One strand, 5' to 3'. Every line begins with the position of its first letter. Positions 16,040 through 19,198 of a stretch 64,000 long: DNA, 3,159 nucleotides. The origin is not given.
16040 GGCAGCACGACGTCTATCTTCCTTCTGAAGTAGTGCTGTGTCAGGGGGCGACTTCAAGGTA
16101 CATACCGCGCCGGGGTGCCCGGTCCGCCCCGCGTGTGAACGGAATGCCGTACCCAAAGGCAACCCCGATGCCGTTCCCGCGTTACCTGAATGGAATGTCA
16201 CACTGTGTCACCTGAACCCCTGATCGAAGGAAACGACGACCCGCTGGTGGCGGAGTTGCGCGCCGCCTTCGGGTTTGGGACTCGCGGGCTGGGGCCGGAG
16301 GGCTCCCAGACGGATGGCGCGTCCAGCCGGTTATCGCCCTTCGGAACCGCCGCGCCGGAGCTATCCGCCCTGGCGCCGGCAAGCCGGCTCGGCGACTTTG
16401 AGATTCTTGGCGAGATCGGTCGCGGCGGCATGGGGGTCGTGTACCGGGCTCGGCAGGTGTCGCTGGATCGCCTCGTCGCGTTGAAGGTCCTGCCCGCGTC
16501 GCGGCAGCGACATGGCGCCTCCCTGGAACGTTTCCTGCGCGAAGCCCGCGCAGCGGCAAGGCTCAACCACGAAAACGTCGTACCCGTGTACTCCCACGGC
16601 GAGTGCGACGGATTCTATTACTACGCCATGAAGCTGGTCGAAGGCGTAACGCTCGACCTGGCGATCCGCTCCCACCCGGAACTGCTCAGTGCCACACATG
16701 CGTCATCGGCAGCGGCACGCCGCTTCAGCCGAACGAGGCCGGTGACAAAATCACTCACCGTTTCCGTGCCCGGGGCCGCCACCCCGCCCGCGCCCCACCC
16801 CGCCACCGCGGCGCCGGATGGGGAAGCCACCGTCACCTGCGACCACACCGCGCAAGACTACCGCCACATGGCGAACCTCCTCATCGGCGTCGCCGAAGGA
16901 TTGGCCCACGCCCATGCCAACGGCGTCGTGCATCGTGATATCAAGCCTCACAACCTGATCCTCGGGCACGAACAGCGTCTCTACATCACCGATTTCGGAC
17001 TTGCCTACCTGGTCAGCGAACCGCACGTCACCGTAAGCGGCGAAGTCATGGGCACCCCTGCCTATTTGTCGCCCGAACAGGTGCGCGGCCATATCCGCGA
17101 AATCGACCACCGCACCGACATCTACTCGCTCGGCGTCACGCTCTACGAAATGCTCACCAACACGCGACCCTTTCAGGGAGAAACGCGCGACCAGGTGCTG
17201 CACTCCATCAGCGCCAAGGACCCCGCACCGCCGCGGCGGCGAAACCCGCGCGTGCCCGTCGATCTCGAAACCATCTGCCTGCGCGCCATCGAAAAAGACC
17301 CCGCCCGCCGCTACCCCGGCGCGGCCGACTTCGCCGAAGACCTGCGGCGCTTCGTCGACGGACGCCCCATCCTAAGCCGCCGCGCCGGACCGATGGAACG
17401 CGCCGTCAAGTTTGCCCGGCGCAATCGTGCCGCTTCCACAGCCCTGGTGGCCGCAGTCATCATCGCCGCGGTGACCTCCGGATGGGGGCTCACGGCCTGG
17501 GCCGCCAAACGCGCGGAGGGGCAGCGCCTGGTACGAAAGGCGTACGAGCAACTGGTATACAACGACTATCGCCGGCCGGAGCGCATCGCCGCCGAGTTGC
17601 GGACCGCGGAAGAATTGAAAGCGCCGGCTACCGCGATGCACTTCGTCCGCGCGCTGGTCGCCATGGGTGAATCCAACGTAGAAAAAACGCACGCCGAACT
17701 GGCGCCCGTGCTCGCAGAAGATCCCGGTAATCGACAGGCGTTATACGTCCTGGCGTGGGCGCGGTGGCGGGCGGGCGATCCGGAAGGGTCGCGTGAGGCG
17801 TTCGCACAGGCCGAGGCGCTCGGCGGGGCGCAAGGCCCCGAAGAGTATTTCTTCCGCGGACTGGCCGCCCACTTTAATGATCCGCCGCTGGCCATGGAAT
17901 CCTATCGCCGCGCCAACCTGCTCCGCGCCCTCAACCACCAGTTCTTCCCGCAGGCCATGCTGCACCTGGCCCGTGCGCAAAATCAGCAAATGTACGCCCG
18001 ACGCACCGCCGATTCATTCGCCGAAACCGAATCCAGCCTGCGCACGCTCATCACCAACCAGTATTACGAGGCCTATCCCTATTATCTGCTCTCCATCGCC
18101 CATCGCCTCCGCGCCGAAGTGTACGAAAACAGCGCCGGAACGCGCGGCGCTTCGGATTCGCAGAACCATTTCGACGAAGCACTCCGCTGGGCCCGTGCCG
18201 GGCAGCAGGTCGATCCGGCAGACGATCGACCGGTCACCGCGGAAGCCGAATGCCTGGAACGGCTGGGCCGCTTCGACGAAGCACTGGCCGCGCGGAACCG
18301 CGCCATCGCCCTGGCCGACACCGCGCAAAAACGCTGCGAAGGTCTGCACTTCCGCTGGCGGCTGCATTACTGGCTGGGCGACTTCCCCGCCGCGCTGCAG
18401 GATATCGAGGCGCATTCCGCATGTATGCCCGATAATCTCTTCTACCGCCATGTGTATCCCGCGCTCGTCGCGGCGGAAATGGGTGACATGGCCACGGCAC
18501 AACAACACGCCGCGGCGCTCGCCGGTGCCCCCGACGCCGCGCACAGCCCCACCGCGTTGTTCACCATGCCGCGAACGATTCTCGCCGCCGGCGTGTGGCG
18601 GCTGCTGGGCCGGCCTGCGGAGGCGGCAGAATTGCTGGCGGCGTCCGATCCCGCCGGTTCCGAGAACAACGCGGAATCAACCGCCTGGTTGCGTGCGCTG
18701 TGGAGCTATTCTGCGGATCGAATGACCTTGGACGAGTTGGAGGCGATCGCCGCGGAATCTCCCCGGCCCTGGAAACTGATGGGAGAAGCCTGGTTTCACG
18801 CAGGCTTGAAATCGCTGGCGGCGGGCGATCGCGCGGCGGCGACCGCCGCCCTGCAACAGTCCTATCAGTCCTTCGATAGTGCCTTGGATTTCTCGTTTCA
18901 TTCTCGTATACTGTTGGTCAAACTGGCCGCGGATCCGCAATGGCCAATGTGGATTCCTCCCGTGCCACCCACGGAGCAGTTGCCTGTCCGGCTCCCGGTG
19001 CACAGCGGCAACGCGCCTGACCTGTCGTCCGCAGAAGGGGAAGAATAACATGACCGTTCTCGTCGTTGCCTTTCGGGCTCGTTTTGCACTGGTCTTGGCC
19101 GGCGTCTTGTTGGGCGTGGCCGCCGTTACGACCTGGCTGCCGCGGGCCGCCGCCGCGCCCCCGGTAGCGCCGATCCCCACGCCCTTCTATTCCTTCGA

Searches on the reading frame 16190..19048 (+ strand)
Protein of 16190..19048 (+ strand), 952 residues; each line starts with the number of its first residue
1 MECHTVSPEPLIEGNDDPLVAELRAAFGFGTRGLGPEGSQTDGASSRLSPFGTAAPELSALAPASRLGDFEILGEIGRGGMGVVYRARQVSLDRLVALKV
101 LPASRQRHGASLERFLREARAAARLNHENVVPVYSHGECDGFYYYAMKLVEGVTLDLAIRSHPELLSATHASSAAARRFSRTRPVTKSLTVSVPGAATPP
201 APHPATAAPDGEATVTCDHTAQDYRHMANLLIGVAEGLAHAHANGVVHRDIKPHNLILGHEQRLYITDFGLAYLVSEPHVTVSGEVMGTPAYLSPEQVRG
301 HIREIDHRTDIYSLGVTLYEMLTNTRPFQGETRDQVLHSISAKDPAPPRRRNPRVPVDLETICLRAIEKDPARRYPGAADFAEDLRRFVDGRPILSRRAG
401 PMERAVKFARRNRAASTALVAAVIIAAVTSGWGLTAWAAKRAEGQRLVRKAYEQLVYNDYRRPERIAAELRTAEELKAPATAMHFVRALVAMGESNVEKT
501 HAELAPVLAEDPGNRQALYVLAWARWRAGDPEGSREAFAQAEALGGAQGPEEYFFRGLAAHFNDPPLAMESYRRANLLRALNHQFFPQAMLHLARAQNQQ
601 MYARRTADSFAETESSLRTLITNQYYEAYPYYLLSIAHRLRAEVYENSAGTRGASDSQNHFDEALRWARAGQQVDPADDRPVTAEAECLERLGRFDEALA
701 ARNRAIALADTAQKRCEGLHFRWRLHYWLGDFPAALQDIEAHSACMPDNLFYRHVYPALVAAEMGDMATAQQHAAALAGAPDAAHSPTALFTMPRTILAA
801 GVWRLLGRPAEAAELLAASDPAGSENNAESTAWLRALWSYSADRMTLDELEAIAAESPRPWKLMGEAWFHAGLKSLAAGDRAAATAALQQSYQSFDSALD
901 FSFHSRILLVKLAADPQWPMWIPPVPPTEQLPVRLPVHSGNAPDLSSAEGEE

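Call 12: search_protein_families(library=pfam, proteins=[window:16190-19048:+], max_evalue=0.001)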
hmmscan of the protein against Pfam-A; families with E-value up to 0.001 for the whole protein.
window:16190-19048:+ (952 aa): 5 families
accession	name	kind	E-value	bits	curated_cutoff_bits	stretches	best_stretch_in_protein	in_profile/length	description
PF00069.31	Pkinase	-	1.5e-41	142.9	31.7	2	222-374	95-251/263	Protein kinase domain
PF07714.23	PK_Tyr_Ser-Thr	-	5.2e-29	101.8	23.1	1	72-374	3-248/258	Protein tyrosine and serine/threonine kinase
PF14531.12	Kinase-like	-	0.00014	21.6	25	1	226-332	144-255/289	Kinase-like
PF07719.23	TPR_2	-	0.00021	21.6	27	0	685-710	7-32/34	Tetratricopeptide repeat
PF13432.12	TPR_16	-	0.0008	20.3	32.7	0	487-544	3-60/65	Tetratricopeptide repeat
